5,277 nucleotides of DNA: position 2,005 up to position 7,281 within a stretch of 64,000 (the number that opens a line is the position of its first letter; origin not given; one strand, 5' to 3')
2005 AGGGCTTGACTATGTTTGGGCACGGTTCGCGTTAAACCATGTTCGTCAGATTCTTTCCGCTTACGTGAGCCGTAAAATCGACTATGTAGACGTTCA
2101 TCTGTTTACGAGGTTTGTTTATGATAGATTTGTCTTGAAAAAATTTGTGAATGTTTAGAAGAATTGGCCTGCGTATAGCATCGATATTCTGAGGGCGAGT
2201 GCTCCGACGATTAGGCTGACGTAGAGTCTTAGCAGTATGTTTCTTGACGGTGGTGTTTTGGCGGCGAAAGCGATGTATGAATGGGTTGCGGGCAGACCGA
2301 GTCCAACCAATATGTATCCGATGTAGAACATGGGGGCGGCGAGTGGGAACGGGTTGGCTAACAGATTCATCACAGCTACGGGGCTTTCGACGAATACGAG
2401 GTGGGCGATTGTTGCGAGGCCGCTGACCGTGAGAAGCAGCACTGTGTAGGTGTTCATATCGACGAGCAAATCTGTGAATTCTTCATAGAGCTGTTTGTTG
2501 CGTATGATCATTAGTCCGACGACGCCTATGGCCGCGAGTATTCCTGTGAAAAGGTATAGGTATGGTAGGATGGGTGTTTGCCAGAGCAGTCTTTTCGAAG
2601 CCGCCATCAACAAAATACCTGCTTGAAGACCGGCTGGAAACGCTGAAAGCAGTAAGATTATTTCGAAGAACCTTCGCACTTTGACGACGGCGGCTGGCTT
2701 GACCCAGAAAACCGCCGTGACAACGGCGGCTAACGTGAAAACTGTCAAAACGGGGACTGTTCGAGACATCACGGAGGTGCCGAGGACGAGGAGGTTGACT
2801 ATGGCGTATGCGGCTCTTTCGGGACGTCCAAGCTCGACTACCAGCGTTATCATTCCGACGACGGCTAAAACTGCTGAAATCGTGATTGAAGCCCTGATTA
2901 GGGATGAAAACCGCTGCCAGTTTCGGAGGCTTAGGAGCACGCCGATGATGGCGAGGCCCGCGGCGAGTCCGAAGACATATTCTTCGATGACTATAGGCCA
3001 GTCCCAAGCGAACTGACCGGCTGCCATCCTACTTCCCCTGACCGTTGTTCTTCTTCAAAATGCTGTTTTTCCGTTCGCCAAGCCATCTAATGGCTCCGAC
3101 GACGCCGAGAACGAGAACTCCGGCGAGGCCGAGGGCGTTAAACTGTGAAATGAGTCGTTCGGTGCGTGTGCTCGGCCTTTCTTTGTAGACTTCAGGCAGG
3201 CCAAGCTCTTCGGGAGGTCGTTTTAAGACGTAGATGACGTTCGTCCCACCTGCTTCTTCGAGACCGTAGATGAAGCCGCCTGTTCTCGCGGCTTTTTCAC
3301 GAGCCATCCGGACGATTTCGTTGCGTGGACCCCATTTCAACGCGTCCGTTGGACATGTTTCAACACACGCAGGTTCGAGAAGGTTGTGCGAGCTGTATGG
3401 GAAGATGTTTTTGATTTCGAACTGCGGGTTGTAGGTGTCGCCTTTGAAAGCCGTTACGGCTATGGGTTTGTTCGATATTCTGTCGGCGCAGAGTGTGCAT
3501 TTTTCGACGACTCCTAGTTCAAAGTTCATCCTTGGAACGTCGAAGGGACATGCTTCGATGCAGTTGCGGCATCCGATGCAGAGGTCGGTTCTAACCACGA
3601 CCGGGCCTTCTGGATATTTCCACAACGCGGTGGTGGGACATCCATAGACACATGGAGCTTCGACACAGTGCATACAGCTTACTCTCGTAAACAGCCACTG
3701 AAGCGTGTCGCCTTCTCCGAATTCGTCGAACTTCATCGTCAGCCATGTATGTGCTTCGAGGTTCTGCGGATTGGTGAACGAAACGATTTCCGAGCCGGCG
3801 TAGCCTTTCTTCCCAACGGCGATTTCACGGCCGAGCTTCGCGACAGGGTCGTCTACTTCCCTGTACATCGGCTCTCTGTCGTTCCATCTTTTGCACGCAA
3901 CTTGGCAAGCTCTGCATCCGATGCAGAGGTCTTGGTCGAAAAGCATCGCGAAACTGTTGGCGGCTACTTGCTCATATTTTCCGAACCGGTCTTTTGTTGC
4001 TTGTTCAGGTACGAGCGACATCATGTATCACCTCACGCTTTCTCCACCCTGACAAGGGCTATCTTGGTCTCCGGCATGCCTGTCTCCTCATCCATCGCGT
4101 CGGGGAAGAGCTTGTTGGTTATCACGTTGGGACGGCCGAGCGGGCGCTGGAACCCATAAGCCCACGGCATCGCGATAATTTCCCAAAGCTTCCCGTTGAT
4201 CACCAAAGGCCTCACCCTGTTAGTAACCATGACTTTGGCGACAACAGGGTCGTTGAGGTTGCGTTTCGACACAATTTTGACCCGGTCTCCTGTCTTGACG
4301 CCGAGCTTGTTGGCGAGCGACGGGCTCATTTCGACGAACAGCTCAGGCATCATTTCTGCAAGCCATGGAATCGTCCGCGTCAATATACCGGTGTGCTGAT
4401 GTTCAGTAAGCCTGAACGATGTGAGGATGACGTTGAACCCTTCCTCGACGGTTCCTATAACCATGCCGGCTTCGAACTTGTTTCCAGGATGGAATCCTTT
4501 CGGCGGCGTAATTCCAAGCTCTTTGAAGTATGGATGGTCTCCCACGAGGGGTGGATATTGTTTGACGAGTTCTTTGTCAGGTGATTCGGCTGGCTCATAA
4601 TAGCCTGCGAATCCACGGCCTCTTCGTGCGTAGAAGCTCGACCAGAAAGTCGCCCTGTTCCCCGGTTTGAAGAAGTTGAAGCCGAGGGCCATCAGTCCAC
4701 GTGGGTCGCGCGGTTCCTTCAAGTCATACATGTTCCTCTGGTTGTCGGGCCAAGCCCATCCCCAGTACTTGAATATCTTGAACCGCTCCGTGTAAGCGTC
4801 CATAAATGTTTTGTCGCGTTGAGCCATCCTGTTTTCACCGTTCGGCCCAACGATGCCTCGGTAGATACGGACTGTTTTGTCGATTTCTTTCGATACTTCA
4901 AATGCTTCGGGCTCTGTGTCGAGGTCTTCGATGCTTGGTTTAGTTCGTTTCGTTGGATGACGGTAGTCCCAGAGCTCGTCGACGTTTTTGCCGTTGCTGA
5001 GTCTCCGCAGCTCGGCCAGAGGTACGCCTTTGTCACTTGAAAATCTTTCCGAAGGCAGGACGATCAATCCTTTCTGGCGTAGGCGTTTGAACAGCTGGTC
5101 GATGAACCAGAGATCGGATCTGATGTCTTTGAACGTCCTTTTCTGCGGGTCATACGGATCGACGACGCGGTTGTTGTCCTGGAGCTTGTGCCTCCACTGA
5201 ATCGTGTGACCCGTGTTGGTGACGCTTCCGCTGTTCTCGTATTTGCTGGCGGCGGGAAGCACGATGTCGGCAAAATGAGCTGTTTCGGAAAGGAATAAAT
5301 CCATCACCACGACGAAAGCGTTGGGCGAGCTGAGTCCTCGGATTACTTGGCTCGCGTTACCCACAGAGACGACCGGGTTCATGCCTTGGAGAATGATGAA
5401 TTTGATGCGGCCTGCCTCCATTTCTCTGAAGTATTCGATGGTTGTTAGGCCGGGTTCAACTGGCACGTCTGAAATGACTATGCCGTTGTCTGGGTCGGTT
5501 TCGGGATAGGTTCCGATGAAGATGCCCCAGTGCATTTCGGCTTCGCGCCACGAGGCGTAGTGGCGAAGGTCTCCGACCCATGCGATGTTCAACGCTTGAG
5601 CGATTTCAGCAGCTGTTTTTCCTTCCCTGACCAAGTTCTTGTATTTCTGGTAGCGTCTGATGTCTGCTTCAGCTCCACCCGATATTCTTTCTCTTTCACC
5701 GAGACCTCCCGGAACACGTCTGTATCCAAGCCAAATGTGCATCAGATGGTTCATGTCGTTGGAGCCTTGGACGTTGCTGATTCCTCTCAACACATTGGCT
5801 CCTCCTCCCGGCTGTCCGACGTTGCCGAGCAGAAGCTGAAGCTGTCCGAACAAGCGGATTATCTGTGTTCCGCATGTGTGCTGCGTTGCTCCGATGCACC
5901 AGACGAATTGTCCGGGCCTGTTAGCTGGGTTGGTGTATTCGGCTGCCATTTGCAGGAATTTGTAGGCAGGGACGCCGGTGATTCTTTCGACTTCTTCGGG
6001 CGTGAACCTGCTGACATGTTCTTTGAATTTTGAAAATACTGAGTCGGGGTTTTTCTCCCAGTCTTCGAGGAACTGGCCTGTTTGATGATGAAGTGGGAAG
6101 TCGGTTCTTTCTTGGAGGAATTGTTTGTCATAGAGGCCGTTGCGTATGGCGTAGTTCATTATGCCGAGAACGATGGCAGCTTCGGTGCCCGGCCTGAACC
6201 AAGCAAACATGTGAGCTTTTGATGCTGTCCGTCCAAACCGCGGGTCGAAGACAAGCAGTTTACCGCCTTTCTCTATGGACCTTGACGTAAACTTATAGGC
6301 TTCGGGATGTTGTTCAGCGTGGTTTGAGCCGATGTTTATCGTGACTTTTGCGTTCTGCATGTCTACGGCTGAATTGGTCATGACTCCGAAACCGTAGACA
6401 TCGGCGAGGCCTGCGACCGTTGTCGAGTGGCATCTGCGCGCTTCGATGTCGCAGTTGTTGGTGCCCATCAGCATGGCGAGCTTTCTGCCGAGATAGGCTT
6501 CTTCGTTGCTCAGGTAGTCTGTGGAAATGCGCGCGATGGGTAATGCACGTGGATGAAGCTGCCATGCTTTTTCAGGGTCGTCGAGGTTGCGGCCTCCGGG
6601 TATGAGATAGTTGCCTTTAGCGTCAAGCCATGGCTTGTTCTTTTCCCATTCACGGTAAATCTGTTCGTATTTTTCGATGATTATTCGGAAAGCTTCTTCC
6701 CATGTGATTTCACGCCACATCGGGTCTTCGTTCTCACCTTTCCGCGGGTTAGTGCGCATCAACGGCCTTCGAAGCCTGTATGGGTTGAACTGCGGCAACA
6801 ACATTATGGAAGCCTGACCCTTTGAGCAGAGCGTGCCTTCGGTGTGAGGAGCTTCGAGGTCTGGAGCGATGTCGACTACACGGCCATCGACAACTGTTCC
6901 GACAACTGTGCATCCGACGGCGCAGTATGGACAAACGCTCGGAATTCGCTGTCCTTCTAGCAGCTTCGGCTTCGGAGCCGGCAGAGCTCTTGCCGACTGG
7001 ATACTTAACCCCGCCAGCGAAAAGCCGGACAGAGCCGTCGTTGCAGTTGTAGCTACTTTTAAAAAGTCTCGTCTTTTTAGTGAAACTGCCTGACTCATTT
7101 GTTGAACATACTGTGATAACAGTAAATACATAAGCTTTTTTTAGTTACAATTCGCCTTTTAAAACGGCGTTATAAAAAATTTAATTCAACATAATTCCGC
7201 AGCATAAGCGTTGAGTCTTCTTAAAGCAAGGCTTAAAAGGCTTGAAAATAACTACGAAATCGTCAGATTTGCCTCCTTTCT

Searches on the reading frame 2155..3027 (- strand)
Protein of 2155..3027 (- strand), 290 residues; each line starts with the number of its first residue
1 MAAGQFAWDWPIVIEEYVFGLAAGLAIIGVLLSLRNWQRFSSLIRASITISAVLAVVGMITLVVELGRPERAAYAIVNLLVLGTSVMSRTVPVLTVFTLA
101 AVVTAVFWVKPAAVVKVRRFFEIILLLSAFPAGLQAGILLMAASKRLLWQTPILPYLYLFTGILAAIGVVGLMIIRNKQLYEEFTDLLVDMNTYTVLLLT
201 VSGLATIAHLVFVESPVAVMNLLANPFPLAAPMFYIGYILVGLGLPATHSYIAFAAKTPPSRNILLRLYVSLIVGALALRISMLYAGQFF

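Call 27: search_protein_families(library=pfam, proteins=[window:2158-3027:-], max_evalue=0.001)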
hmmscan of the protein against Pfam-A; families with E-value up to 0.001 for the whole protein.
window:2158-3027:- (290 aa): 1 family
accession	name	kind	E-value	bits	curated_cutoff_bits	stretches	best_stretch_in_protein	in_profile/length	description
PF03916.19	NrfD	-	2.7e-16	60.5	25.8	1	5-290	8-311/313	Polysulphide reductase, NrfD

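Call 65: find_encoding_contigs(protein=window:2155-3027:-, flank=10000, max_places=3)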
Protein window:2155-3027:- (290 aa): 4 contigs read that carry it; 3 places shown.
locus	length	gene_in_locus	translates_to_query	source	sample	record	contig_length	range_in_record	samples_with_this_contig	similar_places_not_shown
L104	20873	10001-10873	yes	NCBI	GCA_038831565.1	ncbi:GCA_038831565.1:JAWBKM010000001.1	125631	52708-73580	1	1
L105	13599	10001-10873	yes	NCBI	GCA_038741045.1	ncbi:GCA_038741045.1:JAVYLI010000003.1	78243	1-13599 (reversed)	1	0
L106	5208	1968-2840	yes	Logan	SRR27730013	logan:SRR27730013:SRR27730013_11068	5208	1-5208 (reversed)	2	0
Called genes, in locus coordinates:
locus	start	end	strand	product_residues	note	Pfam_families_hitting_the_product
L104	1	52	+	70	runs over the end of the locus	-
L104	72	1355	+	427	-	PF03453:MoeA_N, PF00994:MoCF_biosynth, PF03454:MoeA_C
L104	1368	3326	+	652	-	PF03453:MoeA_N, PF00994:MoCF_biosynth, PF03454:MoeA_C, PF12727:PBP_like, PF13531:SBP_bac_11, PF12974:Phosphonate-bd (weak)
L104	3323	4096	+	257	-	PF00581:Rhodanese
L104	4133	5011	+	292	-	PF02369:Big_1 (faint), PF13620:CarboxypepD_reg (faint)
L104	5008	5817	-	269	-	PF12773:DZR (faint)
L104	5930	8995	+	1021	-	PF04879:Molybdop_Fe4S4, PF00384:Molybdopterin, PF01568:Molydop_binding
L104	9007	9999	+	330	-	PF12797:Fer4_2 (weak), PF13237:Fer4_10 (faint), PF14697:Fer4_21 (faint), PF12838:Fer4_7 (weak), PF13187:Fer4_9 (faint), PF13247:Fer4_11, PF00037:Fer4 (weak), PF12837:Fer4_6 (weak)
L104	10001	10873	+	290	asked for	PF03916:NrfD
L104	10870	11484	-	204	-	-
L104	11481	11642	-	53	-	-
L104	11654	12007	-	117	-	-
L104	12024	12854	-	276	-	-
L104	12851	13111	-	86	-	-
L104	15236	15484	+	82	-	PF01206:TusA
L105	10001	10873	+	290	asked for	PF03916:NrfD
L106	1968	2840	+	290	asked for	PF03916:NrfD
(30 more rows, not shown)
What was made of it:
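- Another split AAA ATPase lies just outside the window (call 65).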

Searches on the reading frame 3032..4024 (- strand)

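Call 27: search_protein_families(library=pfam, proteins=[window:3032-4024:-], max_evalue=0.001)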
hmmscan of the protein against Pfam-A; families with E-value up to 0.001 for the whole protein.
window:3032-4024:- (331 aa): 11 families
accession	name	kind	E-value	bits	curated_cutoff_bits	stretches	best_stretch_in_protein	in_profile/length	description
PF13247.11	Fer4_11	-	2.6e-21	76.1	26.2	1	109-192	2-89/100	4Fe-4S dicluster domain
PF12838.12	Fer4_7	-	2.9e-13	50.5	27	1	34-133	2-52/52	4Fe-4S dicluster domain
PF00037.32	Fer4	-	5.9e-11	42.1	21.1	2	142-163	1-22/24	4Fe-4S binding domain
PF12797.12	Fer4_2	-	3.8e-08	33.2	24.5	2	26-45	2-21/22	4Fe-4S binding domain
PF13187.11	Fer4_9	-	4.6e-08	33.4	27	0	34-133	2-51/52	4Fe-4S dicluster domain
PF12837.12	Fer4_6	-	6.3e-08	32.6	25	2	142-163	2-23/24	4Fe-4S binding domain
PF13237.11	Fer4_10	-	1.3e-07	31.9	25.5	0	143-179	3-45/53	4Fe-4S dicluster domain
PF14697.11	Fer4_21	-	3.3e-06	27.6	35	1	116-162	7-55/59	4Fe-4S dicluster domain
PF12800.12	Fer4_4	-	3.9e-05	24.1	24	0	147-161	2-16/17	4Fe-4S binding domain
PF13484.11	Fer4_16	-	4.4e-05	24.6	30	0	149-167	2-20/66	4Fe-4S double cluster binding domain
PF25160.1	LdpA_Fe-S-bd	-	0.0003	20.9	27.6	0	122-162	6-41/49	LdpA Fe-S cluster-binding domain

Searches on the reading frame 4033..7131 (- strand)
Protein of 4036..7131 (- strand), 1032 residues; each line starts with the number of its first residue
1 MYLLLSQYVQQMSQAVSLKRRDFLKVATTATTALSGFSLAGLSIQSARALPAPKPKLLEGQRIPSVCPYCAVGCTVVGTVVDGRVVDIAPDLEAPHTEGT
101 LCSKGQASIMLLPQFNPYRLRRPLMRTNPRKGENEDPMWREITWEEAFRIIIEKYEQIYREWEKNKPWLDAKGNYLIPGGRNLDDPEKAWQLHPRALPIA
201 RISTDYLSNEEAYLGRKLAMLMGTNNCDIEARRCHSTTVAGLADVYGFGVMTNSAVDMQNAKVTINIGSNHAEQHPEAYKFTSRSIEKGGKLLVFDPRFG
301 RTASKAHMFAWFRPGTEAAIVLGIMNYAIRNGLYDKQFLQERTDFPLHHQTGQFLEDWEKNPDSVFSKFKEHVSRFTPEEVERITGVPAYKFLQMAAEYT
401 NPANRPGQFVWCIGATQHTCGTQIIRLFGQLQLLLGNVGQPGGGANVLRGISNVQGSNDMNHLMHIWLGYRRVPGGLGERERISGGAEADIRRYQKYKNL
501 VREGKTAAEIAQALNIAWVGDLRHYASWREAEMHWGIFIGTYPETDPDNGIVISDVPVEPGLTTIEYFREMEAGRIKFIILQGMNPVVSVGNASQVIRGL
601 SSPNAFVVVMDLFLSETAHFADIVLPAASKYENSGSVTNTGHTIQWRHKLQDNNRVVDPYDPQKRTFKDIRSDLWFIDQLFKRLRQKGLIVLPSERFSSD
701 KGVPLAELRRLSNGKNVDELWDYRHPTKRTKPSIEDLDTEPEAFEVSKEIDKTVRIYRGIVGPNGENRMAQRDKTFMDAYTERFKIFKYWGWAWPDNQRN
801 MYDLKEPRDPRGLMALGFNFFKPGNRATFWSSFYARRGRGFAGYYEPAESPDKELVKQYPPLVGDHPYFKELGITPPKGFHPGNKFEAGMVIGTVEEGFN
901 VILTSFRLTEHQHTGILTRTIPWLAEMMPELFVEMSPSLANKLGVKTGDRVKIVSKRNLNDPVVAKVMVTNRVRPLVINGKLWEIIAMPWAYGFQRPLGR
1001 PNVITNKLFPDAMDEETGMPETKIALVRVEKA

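Call 23: find_encoding_contigs(protein=window:4033-7095:-, flank=10000, max_places=6)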
Protein window:4033-7095:- (1020 aa): no gene with exactly this product is on record in the collection.
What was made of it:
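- Tried and rejected: One contig look-up failed because I guessed the wrong start codon (call 23).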

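Call 27: search_protein_families(library=pfam, proteins=[window:4036-7131:-], max_evalue=0.001)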
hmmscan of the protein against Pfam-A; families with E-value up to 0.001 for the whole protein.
window:4036-7131:- (1032 aa): 3 families
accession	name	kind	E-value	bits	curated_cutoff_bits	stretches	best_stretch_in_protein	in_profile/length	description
PF00384.28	Molybdopterin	-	5.3e-43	147.8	24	1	194-650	39-333/353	Molybdopterin oxidoreductase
PF01568.27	Molydop_binding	-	9e-15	55.1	26.8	1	902-1024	2-108/110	Molydopterin dinucleotide binding domain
PF04879.21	Molybdop_Fe4S4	-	2.8e-13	50.1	22.7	1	62-109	3-50/55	Molybdopterin oxidoreductase Fe4S4 domain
